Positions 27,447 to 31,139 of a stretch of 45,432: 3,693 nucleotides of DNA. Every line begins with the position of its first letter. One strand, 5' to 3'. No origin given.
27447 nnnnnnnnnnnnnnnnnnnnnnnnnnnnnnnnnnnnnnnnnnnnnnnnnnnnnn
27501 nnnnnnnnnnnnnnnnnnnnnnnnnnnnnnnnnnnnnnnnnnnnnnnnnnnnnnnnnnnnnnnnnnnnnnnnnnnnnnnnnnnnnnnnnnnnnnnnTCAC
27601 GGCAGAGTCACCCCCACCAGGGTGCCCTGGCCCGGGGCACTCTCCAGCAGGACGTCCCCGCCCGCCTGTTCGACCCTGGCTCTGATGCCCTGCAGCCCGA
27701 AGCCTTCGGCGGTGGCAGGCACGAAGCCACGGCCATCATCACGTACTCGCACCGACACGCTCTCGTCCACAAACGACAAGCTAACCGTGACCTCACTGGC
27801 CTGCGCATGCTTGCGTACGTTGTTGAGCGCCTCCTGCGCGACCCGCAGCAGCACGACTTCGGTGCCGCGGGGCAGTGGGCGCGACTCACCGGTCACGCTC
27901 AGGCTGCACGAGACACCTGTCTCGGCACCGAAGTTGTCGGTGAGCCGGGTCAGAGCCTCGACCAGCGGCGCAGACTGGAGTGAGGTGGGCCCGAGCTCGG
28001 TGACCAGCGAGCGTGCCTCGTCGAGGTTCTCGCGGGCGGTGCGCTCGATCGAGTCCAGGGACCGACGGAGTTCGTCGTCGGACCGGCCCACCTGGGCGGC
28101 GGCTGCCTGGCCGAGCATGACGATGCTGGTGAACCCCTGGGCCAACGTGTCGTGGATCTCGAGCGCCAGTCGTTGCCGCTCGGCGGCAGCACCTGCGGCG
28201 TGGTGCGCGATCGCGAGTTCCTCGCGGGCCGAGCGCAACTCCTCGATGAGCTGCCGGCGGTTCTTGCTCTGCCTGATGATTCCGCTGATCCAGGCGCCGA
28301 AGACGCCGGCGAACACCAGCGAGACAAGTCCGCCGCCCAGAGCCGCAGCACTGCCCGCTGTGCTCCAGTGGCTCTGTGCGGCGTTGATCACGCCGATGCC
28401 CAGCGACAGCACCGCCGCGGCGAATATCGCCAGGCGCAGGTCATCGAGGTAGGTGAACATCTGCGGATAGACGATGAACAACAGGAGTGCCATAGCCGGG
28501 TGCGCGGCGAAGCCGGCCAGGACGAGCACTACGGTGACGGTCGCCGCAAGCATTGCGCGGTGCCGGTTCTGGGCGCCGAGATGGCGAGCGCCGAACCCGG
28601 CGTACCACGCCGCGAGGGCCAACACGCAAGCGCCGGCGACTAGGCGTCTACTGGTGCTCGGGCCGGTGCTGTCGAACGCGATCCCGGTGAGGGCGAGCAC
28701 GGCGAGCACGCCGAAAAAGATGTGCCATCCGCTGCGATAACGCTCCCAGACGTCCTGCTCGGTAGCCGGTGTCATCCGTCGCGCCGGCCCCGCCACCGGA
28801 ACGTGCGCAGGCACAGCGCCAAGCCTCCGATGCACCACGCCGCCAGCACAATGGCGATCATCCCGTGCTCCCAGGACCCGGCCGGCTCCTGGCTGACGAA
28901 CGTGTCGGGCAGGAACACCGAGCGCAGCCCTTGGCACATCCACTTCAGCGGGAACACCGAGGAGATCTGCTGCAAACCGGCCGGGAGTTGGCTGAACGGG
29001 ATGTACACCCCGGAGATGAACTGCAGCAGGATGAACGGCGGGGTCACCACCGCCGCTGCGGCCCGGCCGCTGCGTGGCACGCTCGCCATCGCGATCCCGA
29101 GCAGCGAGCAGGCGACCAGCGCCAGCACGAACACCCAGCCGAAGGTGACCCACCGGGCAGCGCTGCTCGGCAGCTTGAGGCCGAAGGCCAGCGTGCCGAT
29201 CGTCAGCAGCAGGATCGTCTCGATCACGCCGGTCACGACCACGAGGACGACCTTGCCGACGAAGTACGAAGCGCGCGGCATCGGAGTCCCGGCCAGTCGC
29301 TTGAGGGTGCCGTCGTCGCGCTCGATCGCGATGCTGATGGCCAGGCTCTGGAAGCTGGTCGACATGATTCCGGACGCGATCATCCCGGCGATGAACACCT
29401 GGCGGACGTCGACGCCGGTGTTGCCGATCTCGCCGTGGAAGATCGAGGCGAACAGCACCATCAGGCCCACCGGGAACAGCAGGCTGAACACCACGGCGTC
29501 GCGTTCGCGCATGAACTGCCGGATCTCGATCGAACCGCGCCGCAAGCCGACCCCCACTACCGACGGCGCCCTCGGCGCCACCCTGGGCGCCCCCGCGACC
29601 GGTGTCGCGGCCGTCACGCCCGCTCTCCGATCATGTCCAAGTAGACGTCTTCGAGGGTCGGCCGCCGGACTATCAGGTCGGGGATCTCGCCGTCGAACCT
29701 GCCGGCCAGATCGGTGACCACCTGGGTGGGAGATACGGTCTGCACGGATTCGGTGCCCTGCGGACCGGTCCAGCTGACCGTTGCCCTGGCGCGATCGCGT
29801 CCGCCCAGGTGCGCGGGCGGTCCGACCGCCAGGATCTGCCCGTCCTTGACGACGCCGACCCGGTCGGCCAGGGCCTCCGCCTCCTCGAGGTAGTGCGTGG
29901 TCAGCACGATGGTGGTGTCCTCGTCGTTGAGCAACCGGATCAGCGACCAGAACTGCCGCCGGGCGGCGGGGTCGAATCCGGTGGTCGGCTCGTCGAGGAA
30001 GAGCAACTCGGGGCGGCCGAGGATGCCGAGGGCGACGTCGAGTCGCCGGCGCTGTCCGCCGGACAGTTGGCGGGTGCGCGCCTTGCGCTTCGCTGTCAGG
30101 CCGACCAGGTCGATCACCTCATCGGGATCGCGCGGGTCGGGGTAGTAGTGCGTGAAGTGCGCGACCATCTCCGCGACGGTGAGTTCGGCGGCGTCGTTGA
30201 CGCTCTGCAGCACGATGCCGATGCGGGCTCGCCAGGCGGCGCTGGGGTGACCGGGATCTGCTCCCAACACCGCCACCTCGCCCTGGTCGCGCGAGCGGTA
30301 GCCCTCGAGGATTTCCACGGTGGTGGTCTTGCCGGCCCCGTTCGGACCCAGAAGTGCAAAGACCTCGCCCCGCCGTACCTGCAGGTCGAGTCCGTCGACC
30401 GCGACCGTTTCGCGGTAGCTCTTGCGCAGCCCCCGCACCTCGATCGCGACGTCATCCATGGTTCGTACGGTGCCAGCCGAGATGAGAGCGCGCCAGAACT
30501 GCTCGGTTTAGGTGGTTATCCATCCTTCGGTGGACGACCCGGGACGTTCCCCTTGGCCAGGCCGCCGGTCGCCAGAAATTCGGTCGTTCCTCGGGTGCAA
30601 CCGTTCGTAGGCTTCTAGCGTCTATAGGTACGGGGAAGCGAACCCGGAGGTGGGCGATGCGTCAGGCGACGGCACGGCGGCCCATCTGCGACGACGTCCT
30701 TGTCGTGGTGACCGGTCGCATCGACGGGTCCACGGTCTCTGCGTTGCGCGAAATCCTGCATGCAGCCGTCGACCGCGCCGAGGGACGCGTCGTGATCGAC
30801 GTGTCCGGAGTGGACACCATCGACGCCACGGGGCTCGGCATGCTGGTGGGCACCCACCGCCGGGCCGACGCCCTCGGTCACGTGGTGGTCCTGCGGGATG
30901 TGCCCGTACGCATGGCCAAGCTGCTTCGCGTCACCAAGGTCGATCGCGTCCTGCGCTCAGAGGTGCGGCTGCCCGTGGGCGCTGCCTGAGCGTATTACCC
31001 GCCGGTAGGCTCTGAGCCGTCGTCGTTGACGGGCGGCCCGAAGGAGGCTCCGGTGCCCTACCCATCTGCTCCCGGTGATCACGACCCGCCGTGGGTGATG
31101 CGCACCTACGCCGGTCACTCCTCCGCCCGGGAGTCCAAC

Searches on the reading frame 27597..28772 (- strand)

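Call 85: search_protein_families(library=pfam, proteins=[window:27597-28772:-], max_evalue=0.0001)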
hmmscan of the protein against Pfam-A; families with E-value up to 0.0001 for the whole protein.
window:27597-28772:- (391 aa): 2 families
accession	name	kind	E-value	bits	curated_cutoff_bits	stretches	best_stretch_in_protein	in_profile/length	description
PF07730.19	HisKA_3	-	4.9e-16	59.5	24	1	198-264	1-67/68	Histidine kinase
PF02518.31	HATPase_c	-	5.1e-13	49.9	26.4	1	305-391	3-108/111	Histidine kinase-, DNA gyrase B-, and HSP90-like ATPase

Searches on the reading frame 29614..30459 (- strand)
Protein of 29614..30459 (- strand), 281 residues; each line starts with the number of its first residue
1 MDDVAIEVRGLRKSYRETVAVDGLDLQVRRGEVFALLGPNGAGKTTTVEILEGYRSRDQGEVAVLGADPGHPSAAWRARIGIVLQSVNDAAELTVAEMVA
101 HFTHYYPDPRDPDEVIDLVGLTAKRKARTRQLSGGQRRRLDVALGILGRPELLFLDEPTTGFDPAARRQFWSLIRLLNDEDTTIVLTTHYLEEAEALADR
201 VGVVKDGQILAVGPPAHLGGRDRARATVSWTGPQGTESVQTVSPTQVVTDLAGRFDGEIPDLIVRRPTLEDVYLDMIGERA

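Call 85: search_protein_families(library=pfam, proteins=[window:29614-30459:-], max_evalue=0.0001)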
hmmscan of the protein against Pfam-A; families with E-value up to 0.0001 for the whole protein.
window:29614-30459:- (281 aa): 2 families
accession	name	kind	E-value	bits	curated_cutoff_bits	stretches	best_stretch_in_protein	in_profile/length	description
PF00005.33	ABC_tran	-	3e-27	96.3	25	1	22-160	2-137/137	ABC transporter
PF13304.12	AAA_21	-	1.8e-12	48.4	27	1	128-189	234-298/304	AAA domain, putative AbiEii toxin, Type IV TA system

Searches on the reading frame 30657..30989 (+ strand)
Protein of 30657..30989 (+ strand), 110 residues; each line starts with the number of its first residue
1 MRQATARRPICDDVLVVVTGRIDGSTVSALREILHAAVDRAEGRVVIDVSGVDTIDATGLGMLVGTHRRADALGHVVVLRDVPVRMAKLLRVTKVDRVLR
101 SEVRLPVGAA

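Call 61: search_protein_families(library=pfam, proteins=[window:30657-30989:+], max_evalue=0.001)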
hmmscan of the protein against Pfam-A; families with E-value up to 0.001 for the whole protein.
window:30657-30989:+ (110 aa): 2 families
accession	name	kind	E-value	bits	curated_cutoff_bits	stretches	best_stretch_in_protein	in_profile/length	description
PF13466.11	STAS_2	-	1.8e-16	60.5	29.2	1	16-96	1-80/80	STAS domain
PF01740.26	STAS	-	3.3e-13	49.8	22.6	1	14-102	11-98/106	STAS domain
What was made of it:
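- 30657..33053 (+): STAS (30657-30989) and fused acyl-CoA mutase (31026-33053). This is the pair that X precedes in relatives; in the window no X lies upstream of it. Pfam matches for STAS (call 61).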
